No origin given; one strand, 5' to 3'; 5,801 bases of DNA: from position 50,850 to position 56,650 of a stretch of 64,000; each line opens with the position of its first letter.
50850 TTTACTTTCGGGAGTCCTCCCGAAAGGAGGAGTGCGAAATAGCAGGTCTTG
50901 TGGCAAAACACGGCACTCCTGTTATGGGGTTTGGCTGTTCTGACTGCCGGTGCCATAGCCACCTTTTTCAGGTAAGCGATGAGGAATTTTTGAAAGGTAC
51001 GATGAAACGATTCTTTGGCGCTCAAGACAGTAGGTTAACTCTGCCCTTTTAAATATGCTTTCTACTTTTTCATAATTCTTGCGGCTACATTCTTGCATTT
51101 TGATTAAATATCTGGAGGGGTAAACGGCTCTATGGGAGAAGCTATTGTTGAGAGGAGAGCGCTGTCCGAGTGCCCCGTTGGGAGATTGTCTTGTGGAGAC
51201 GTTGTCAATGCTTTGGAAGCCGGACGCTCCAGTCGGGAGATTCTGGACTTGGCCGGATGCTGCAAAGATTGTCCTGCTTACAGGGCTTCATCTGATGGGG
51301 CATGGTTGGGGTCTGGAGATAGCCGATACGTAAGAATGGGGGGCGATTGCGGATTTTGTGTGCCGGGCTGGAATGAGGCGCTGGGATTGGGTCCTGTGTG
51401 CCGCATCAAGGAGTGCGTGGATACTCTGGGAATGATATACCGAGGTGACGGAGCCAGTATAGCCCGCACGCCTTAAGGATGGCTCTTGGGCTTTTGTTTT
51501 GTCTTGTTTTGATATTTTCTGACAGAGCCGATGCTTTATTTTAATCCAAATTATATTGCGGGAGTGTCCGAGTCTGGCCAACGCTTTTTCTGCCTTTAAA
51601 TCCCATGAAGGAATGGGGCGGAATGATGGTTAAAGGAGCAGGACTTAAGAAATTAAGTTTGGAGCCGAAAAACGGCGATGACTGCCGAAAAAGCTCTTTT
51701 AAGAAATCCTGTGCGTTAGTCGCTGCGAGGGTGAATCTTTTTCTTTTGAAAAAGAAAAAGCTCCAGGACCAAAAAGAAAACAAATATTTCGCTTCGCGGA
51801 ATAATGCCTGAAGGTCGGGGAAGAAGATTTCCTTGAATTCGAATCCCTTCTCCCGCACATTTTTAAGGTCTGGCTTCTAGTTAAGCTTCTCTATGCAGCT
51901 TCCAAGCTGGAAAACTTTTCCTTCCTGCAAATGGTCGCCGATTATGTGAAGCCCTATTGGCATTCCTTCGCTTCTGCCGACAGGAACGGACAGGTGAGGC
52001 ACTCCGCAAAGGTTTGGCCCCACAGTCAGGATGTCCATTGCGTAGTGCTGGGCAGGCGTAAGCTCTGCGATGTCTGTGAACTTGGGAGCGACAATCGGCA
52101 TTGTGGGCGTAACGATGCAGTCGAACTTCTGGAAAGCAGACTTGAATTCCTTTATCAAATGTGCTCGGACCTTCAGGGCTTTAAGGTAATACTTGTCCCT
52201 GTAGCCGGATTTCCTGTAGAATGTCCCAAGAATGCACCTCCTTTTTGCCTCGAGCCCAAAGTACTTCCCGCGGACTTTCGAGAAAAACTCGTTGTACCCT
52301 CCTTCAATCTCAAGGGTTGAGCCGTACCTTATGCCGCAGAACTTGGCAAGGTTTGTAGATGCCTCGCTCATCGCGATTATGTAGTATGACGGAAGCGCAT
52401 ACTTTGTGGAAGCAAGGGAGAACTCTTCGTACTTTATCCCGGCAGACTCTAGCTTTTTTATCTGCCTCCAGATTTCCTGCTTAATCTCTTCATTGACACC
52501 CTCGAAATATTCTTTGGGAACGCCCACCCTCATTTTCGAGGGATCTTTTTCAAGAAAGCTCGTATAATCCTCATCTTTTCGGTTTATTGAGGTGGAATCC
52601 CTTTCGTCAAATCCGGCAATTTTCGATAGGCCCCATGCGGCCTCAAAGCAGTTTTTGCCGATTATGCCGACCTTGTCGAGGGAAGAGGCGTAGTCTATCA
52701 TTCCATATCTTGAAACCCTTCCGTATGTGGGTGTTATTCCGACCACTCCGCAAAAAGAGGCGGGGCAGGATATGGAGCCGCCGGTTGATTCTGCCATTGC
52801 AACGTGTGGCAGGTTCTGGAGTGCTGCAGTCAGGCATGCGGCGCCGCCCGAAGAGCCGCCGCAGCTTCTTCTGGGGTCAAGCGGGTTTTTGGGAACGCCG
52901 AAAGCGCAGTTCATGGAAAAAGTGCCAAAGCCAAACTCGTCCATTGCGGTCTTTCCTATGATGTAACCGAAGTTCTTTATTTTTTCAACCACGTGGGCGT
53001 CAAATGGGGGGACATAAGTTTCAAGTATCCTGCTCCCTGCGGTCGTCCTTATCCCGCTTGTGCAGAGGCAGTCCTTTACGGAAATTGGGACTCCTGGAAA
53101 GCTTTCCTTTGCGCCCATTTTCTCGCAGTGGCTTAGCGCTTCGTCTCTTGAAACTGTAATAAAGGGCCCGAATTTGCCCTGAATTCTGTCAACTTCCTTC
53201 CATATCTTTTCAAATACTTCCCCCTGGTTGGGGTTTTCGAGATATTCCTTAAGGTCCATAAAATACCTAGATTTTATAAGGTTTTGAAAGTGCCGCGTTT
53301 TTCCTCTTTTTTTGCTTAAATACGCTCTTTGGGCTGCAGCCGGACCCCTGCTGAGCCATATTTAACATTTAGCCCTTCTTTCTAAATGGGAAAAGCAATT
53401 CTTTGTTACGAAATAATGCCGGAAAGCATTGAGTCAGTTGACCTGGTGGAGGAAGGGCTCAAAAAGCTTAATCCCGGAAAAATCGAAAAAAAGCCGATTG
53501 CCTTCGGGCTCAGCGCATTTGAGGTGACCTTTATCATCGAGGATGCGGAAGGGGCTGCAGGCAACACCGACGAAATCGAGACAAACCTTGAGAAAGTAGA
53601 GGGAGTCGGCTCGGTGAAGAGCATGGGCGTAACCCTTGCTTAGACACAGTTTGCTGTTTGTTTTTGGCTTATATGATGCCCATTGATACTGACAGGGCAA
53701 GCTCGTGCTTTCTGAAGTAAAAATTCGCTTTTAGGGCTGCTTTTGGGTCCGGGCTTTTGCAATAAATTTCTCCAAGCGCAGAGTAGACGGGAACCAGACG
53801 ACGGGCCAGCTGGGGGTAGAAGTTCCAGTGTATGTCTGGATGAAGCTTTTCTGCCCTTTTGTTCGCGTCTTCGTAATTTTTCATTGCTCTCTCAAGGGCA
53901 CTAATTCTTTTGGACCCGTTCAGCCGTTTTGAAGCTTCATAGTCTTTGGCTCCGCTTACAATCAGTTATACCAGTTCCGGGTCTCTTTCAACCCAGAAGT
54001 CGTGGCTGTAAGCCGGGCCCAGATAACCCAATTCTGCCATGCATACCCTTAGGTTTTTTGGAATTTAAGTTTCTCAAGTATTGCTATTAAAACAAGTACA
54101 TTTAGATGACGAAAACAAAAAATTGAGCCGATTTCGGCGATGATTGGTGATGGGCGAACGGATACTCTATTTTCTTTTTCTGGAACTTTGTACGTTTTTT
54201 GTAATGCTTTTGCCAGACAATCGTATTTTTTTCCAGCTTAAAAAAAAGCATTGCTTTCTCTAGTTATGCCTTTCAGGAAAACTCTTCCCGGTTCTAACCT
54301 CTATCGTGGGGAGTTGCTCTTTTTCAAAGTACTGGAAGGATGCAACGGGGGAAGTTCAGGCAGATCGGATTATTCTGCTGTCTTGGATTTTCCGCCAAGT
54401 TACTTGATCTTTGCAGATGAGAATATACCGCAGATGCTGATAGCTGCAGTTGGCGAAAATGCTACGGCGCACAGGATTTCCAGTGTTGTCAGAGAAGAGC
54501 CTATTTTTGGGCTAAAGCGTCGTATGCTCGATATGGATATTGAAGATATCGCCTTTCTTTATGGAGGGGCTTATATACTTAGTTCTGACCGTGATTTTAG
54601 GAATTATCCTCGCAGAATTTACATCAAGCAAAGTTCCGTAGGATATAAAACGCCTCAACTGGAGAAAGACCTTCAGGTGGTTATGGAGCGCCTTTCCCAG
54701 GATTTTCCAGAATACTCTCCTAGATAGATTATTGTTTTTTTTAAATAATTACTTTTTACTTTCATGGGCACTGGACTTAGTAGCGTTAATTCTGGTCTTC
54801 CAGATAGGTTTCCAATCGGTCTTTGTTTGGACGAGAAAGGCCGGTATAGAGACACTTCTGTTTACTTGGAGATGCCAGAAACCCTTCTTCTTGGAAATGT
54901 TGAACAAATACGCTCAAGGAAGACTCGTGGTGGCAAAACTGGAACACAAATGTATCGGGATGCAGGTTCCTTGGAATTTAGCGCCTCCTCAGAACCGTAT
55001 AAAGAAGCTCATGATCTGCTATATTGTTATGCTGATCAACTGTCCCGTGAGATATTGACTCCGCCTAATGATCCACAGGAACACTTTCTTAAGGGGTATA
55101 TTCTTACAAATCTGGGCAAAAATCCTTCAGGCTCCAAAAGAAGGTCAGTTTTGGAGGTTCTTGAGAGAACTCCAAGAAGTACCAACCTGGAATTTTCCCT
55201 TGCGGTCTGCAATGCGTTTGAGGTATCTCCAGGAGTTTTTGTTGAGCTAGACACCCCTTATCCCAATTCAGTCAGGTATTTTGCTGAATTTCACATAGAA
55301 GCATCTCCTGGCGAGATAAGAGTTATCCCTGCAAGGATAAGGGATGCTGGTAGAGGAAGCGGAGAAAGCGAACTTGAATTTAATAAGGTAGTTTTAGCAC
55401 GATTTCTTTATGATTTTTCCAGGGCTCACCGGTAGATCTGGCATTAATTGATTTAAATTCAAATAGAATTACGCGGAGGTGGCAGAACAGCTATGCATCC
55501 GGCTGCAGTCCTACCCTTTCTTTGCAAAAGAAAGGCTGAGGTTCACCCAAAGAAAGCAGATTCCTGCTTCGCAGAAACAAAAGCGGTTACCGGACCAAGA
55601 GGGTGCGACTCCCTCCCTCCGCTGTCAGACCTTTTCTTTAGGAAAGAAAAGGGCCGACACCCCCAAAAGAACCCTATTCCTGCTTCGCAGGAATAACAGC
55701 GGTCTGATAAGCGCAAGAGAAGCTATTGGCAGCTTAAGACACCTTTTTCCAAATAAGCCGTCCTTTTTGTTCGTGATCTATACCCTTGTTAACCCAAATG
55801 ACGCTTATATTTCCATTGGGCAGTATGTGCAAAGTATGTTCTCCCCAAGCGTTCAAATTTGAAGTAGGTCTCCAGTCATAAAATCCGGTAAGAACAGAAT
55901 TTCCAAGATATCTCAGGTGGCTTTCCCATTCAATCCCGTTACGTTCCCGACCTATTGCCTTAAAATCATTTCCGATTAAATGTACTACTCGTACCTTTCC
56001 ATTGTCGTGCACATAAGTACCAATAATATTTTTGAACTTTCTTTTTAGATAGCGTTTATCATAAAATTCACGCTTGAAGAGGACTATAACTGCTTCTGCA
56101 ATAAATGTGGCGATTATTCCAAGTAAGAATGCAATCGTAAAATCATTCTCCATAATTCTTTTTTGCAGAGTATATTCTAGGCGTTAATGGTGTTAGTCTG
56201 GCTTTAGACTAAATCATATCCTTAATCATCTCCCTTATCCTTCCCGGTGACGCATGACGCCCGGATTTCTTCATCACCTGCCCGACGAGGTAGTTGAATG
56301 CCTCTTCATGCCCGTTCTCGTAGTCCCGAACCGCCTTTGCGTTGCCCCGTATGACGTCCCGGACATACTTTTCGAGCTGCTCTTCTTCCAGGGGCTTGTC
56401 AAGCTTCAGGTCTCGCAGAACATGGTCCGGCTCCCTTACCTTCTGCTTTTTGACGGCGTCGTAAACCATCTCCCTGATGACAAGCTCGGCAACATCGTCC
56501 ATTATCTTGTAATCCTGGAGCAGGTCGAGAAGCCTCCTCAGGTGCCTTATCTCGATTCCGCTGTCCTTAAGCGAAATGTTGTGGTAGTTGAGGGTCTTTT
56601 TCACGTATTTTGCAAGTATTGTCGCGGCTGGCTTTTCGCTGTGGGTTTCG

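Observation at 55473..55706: Second tRNA-like locus with terminal acceptor complements, followed by a tandem copy of its insert. A roughly 75-115-nt structured element is present in three copies.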

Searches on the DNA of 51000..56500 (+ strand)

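Call 6: search_rna_families(source=window, start=51000, end=56500, threshold=evalue, max_evalue=10, show_alignments=6)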
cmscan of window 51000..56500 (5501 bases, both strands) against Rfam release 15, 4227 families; matches with E-value up to 10: 6.
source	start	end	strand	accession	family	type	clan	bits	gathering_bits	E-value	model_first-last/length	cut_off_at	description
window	54204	54260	-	RF01795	FourU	Cis-reg; thermoregulator;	-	21.2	60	1.1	1-65/65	no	FourU thermometer RNA element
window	52367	52403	+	RF01714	Ocean-V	Gene; sRNA;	-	18.2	75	5.1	30-65/72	no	Ocean-V RNA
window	55580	55632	+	RF00233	Tymo_tRNA-like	Cis-reg;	-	17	40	4.1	1-84/84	no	Tymovirus/Pomovirus/Furovirus tRNA-like 3' UTR element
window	54104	54164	+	RF01141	sR18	Gene; snRNA; snoRNA; CD-box;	-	15.2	45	6.5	1-56/56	no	Small nucleolar RNA sR18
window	54102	54164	+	RF01139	sR2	Gene; snRNA; snoRNA; CD-box;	-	14.9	42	8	1-57/57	no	Small nucleolar RNA sR2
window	54136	54165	+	RF01152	sR1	Gene; snRNA; snoRNA; CD-box;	-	12.6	45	9.7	1-57/57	no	Small nucleolar RNA sR1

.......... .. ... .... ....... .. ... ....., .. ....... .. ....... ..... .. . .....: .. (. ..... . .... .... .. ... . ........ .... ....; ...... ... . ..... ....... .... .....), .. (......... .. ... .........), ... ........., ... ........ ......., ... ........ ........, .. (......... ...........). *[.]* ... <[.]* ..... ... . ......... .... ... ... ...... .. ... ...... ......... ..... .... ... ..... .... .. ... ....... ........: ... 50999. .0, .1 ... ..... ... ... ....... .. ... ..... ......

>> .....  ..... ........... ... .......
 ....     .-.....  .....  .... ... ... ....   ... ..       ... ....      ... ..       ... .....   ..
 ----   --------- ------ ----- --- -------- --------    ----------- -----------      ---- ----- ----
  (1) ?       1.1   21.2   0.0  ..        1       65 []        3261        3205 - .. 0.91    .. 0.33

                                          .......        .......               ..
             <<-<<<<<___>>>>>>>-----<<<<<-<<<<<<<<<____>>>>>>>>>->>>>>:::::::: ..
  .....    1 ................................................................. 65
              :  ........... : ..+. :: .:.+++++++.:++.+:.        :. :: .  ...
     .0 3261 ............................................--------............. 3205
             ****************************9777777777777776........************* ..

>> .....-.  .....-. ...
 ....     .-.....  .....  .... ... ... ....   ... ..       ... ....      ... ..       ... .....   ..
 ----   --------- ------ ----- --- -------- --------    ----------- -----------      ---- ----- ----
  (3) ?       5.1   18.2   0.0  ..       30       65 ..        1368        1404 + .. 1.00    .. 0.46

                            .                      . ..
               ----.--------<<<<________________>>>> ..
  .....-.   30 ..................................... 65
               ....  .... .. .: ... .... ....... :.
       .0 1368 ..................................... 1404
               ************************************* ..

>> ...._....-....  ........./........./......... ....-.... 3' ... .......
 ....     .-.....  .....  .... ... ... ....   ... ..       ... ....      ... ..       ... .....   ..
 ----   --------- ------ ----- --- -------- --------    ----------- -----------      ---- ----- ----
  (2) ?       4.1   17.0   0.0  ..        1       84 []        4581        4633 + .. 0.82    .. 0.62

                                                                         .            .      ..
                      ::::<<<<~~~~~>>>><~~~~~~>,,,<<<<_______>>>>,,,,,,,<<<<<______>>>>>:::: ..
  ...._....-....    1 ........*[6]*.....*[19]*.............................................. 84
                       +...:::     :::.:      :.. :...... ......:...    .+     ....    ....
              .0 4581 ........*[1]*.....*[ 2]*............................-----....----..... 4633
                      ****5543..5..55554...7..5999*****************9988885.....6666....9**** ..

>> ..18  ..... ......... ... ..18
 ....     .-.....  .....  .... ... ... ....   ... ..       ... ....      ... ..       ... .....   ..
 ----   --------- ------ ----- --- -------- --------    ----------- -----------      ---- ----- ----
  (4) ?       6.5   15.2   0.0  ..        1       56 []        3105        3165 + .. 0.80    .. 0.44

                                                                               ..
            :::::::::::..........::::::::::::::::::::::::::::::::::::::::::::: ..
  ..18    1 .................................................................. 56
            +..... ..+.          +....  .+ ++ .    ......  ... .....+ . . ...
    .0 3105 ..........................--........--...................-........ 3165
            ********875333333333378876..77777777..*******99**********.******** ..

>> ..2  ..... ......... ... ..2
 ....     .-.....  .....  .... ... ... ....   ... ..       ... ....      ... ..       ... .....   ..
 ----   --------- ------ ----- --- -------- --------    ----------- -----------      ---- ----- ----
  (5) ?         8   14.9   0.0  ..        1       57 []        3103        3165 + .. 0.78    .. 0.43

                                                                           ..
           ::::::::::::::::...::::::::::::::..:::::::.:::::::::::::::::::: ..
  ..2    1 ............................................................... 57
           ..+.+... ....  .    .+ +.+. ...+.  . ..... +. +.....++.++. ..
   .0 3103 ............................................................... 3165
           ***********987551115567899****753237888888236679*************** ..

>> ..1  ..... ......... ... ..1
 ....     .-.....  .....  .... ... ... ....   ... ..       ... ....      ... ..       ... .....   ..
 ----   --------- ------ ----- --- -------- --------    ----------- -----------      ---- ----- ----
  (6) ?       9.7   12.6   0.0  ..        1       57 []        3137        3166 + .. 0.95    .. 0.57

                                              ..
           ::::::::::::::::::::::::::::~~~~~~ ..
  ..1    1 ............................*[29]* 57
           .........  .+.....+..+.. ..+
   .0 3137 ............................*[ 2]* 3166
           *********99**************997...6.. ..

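Call 68: build_rna_model(alignment_id=A4, structure=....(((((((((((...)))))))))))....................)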
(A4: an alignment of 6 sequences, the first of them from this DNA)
Model R1 built from alignment A4 (6 sequences, 49 columns); structure: as given.
model positions 47; base pairs 11; branch points 0; effective number of sequences 6; information 1.032 bits per position. Calibrated on 0.2 Mb of random sequence (short: E-values are rough).
structure used (alignment columns):
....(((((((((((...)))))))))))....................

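Call 69: search_with_rna_model(model_id=R1, sources=[window, L001, L002, L030, L031, L032, L035, L037, L038, L039, L040, L041, L042, L043, L044, L045, L046, L047, L048, L049, L050, L051, L052, L053, L055, L056, L057, L058, L059, L060, L061, L062, L063, L064, L065, L066, L067, L068, L069, L070, L071, L072, L073, L074, L075, L076, L077, L078, L079, L080, L081, L082, L083, L084, L085, L086, L087, L088, L089, L090, L091, L003, L008, L011, L017], max_evalue=1, make_alignment=true, show_alignments=0)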
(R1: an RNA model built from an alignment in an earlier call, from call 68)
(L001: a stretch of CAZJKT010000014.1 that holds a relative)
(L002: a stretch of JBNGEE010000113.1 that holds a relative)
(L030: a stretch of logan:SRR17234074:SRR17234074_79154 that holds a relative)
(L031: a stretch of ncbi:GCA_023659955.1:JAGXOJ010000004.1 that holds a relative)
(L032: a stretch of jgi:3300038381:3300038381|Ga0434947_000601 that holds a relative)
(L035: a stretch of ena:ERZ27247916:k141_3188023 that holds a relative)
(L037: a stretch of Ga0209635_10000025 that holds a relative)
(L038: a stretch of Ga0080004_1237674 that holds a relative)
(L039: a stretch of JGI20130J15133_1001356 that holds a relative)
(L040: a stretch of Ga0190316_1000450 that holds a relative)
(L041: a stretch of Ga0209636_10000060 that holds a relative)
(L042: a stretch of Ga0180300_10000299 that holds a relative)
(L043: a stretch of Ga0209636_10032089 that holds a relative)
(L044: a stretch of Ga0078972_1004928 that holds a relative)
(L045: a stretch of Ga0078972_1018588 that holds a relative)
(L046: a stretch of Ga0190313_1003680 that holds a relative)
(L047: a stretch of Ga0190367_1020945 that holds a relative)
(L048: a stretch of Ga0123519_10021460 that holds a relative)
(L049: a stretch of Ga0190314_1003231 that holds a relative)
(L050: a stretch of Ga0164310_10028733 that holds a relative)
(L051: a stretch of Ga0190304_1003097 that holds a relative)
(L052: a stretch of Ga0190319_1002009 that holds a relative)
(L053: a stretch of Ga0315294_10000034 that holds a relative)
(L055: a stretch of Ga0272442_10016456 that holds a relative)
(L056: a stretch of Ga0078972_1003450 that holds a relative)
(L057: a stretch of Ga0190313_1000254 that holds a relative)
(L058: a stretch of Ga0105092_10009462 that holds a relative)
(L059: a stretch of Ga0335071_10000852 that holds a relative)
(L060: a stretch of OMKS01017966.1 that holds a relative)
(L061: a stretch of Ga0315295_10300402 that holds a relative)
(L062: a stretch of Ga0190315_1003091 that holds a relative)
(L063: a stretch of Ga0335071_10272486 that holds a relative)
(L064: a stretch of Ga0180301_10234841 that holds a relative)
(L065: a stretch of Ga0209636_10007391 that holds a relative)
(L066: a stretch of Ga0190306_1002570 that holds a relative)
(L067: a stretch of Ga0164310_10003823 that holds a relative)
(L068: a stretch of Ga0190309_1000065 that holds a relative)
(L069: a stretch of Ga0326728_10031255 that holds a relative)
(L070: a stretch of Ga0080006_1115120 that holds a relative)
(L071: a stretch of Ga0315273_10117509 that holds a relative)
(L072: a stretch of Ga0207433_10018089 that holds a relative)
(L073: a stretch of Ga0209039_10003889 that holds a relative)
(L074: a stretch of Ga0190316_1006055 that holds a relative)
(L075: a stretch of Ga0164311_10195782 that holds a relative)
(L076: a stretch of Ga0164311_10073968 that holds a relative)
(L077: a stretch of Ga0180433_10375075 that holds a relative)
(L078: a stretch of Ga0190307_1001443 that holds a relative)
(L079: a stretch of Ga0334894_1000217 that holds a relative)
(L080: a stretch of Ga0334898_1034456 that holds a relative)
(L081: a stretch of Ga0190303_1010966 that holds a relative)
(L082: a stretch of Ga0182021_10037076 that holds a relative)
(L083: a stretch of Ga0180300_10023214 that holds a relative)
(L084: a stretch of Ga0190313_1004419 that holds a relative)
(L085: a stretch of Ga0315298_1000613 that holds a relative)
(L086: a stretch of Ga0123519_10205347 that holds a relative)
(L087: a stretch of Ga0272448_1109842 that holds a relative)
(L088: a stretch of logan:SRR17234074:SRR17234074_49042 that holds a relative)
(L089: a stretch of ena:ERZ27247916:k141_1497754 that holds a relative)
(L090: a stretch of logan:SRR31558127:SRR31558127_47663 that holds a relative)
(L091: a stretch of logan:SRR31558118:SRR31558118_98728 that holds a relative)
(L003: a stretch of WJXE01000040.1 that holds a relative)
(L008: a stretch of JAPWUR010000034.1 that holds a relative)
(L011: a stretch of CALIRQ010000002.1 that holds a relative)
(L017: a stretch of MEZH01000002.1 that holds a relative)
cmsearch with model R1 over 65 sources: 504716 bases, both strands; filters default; matches with E-value up to 1: 36.
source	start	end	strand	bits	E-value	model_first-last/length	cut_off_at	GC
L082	4019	4067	+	63.1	3.9e-12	1-47/47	no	0.45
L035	3669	3715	-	58.4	5.1e-11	1-47/47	no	0.38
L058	1336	1384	-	57.5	8.4e-11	1-47/47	no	0.49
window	55509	55557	+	57.2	9.9e-11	1-47/47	no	0.45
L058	1224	1269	-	54.6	4e-10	1-47/47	no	0.48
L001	12320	12365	+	52.1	1.6e-09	1-47/47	no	0.41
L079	12883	12928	+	52.1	1.6e-09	1-47/47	no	0.41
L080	857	902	-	51.1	2.7e-09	1-47/47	no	0.39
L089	2854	2901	-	37.5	4.5e-06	1-47/47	no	0.33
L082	4155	4209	+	31.3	0.00013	1-47/47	no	0.38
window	51731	51780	+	31.2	0.00014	1-47/47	no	0.3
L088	3168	3220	-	30.6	0.0002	1-47/47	no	0.3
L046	1596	1645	+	30.5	0.0002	1-47/47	no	0.28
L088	321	367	-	28.4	0.00064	1-47/47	no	0.4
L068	10348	10386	+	26.6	0.0017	1-47/47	no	0.41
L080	711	760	-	25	0.004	1-47/47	no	0.44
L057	2485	2528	-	22.4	0.016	1-47/47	no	0.32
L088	223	276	-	21.5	0.028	1-47/47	no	0.24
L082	4022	4047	-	20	0.062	5-30/47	no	0.38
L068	6503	6539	+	17.6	0.23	1-47/47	no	0.38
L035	3687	3715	+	17.3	0.27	5-33/47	no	0.31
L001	12792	12834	-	16.8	0.35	1-47/47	no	0.42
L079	13355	13397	-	16.8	0.35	1-47/47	no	0.42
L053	5973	6014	-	16.8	0.35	1-47/47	no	0.21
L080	733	753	+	16.6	0.4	7-27/47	no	0.29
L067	5605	5690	+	16.1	0.53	1-47/47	no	0.36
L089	2872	2899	+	15.8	0.59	5-31/47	no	0.25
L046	1693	1744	-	15.8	0.62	1-47/47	no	0.46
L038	4258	4312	-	15.7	0.63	1-47/47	no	0.36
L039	6674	6728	+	15.7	0.63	1-47/47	no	0.36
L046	1599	1628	-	15.6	0.68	5-30/47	no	0.23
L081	1143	1184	+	15.4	0.77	1-47/47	no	0.24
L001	12314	12352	-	15.1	0.9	1-47/47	no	0.44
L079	12877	12915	-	15.1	0.9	1-47/47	no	0.44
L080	870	908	+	15.1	0.9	1-47/47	no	0.44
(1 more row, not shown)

Alignment A5: 36 matches aligned to the model, 96 columns, each read 5' to 3' on its own strand. Consensus structure (alignment columns), stored with it:
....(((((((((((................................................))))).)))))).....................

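Call 88: search_with_rna_model(model_id=R1, source=window, filters=off, max_evalue=1)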
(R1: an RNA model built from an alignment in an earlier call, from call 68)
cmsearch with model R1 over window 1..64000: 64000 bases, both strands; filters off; matches with E-value up to 1: 12.
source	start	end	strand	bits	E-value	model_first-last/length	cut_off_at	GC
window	55509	55557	+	57.2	1.3e-11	1-47/47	no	0.45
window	51731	51780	+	31.2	1.8e-05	1-47/47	no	0.3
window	55624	55673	+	23.7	0.0011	1-47/47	no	0.48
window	59913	59941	-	14.1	0.2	1-47/47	no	0.45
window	53736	53766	-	13.4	0.29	1-47/47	no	0.48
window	55631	55651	-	13.2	0.32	7-27/47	no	0.29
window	55515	55535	-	13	0.35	8-26/47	no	0.38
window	9376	9410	+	12.3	0.52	1-47/47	no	0.31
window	17527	17564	+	12.2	0.54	1-47/47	no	0.55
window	41640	41678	-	12.1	0.58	1-47/47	no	0.44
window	52864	52927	-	11.1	0.97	1-47/47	no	0.53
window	41830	41871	-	11.1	0.99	1-47/47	no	0.52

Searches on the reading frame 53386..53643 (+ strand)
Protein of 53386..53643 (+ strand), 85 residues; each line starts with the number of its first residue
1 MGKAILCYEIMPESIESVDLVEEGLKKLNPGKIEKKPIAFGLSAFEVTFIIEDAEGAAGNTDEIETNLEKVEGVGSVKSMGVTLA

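Call 80: search_protein_families(library=pfam, proteins=[window:53386-53643:+], max_evalue=0.00001)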
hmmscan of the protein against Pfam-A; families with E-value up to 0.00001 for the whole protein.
window:53386-53643:+ (85 aa): 1 family
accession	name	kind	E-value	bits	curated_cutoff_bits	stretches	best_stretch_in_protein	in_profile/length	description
PF00736.24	EF1_GNE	-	2.1e-10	41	20.8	1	8-79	4-82/88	EF-1 guanine nucleotide exchange domain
